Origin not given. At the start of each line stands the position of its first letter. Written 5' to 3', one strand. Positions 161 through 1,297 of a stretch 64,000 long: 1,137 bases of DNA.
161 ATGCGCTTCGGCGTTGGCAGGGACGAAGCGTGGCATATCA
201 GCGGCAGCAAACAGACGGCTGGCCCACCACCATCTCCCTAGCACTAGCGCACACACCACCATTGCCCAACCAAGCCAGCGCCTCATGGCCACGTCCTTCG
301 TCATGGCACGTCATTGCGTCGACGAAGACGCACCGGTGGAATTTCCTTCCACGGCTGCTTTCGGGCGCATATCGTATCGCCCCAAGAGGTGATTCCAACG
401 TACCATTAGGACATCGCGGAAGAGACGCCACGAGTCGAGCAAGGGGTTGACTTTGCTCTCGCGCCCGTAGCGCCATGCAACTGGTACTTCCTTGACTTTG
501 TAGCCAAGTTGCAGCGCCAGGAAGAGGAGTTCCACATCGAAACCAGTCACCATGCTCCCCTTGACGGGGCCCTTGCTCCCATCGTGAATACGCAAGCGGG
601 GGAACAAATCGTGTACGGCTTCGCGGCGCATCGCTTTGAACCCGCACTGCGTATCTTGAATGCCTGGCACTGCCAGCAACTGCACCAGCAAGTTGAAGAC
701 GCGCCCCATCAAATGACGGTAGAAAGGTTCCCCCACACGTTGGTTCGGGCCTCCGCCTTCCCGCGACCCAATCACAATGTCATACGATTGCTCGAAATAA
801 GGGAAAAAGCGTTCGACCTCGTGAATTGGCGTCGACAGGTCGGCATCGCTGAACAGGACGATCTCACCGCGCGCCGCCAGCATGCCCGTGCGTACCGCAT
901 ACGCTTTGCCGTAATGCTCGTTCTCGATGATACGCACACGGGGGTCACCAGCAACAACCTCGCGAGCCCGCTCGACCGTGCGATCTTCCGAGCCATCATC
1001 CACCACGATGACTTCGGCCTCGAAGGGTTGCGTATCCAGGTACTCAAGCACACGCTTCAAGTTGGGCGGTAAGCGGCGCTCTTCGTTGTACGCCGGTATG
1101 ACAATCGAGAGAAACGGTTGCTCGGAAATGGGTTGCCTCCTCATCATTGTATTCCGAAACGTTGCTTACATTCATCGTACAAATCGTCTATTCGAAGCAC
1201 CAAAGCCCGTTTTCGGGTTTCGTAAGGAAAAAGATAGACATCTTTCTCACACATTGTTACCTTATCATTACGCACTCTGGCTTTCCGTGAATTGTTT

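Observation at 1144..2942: AT-rich two-gene cassette (ABC/AAA_15-21-type ATPase + 190-aa PD-(D/E)xK-like protein) inserted in, and translationally coupled to, a rhamnose/glycosyltransferase operon: candidate uncharacterised ATPase-effector (defence-like) system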

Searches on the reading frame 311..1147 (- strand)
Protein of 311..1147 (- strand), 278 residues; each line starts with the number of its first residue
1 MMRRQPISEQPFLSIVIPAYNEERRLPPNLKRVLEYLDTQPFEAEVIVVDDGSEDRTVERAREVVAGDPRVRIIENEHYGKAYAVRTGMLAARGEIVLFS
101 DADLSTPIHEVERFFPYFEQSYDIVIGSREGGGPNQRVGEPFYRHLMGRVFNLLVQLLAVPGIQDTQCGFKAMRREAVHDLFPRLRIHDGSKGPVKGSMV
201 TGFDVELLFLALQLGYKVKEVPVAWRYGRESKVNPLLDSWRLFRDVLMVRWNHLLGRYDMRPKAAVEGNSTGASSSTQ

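Call 4: search_protein_families(library=pfam, proteins=[window:311-1147:-], max_evalue=1)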
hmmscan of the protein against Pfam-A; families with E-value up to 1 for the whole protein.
window:311-1147:- (278 aa): 5 families
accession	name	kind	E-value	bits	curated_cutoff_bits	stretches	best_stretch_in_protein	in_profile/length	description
PF00535.33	Glycos_transf_2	-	3.6e-34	118.5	23.3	1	14-182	1-168/168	Glycosyl transferase family 2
PF13641.12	Glyco_tranf_2_3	-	2e-08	35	27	1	13-131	3-125/230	Glycosyltransferase like family 2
PF10111.15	Glyco_tranf_2_2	-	2.2e-06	27.8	27.3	1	14-104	1-92/276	Glycosyltransferase like family 2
PF13704.12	Glyco_tranf_2_4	-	0.01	16.8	27.5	1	30-103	7-81/98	Glycosyl transferase family 2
PF13506.12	Glyco_transf_21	-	0.081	12.8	21.7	1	81-178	18-114/174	Glycosyl transferase family 21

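Call 6: search_protein_families(library=ncbifam, proteins=[window:311-1147:-], max_evalue=1)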
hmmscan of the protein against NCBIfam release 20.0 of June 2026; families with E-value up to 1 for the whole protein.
window:311-1147:- (278 aa): 30 families (the best 25 are shown)
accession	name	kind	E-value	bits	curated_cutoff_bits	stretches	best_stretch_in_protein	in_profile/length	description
NF047588.1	GlcsyltransPgfSStrep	equivalog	3.2e-21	75.9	500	1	13-181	3-167/308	glycosyltransferase PgfS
NF007986.1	PRK10714.1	equivalog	5.9e-21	74.8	529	1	13-181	8-172/316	undecaprenyl-phosphate 4-deoxy-4-formamido-L-arabinose transferase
NF041391.1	DPhHxTase_Halo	equivalog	2.3e-18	66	375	1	19-247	3-206/213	dolichyl-phosphate hexose transferase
NF041875.1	EPS_EpsD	equivalog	1.3e-17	64.3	370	1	13-128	1-115/325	exopolysaccharide biosynthesis glycosyltransferase EpsD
TIGR03937.1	PgaC_IcaA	equivalog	9.4e-16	57.8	422.3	1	5-103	39-135/407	poly-beta-1,6-N-acetyl-D-glucosamine synthase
TIGR04283.1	glyco_like_mftF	equivalog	6.4e-15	55.3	182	1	13-108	1-87/221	TIGR04283 family arsenosugar biosynthesis glycosyltransferase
NF007482.0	PRK10073.1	equivalog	3e-14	52.8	423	1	9-103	4-95/334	glycosyltransferase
NF010496.0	PRK13915.1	equivalog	7.8e-13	48.2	262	1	13-107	33-130/307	glucosyl-3-phosphoglycerate synthase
NF038302.1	EPS_HpsE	equivalog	8.7e-13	47.9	300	1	13-104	3-97/307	hormogonium polysaccharide biosynthesis glycosyltransferase HpsE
TIGR03965.1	mycofact_glyco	equivalog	2.4e-12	46.5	280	1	7-105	70-166/467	mycofactocin biosynthesis glycosyltransferase MftF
TIGR04182.1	glyco_TIGR04182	equivalog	9.9e-11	41.6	325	1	14-246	3-214/293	S-layer glycoprotein N-glycosyltransferase AglJ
NF050050.1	ProtGlycPglI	equivalog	2.8e-09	36.8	500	1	11-111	2-101/306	GalNAc(5)-diNAcBac-PP-undecaprenol beta-1,3-glucosyltransferase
NF045692.1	OglycostaseCruG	equivalog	4.3e-09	35.8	600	1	13-103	43-137/386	2'-O-glycosyltransferase CruG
NF047683.1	TeichurnBiosyTuaG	equivalog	4.8e-09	36.2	400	1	8-106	3-99/252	teichuronic acid biosynthesis protein TuaG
NF058614.1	PPMAGASynPpgS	equivalog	5.5e-09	35.8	370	1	15-181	4-165/226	polyprenyl-phospho-N-acetylgalactosaminyl synthase PpgS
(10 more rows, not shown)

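Call 66: find_related_loci(query=window:311-1147:-, collection=metagenome_contigs, flank=6000)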
Query window:311-1147:- (278 aa) in metagenome_contigs; peptide patterns used: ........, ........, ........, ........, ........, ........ (x = any residue, [..] = any of these).
600 stretches matched a pattern (row limit reached: there are more); 596 encode a relative of the query (tblastn E <= 1e-3); the best 80 are kept; 80 distinct loci.
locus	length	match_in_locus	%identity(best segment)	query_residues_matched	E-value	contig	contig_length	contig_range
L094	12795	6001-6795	59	5-272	1e-104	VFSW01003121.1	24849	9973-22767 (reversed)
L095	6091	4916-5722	57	9-278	5e-102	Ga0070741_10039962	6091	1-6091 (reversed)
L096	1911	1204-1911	67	10-246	1e-106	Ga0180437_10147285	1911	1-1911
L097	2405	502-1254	60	11-262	2e-104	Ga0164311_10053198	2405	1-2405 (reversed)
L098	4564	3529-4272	59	10-258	7e-99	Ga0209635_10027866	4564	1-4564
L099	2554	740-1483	63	10-258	1e-100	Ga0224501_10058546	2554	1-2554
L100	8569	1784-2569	60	3-261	2e-96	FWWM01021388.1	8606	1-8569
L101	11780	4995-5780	57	8-272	4e-96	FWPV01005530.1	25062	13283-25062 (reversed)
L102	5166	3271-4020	62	10-259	5e-96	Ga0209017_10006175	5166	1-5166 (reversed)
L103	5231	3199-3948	57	8-258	5e-95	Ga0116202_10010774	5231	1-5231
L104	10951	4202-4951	57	8-258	7e-95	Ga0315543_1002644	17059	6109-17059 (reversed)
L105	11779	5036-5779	59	10-258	1e-94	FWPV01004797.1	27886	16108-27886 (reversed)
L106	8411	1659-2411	58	8-259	4e-93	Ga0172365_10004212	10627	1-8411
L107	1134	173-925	60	10-258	6e-101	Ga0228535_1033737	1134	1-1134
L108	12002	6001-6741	58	11-258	1e-92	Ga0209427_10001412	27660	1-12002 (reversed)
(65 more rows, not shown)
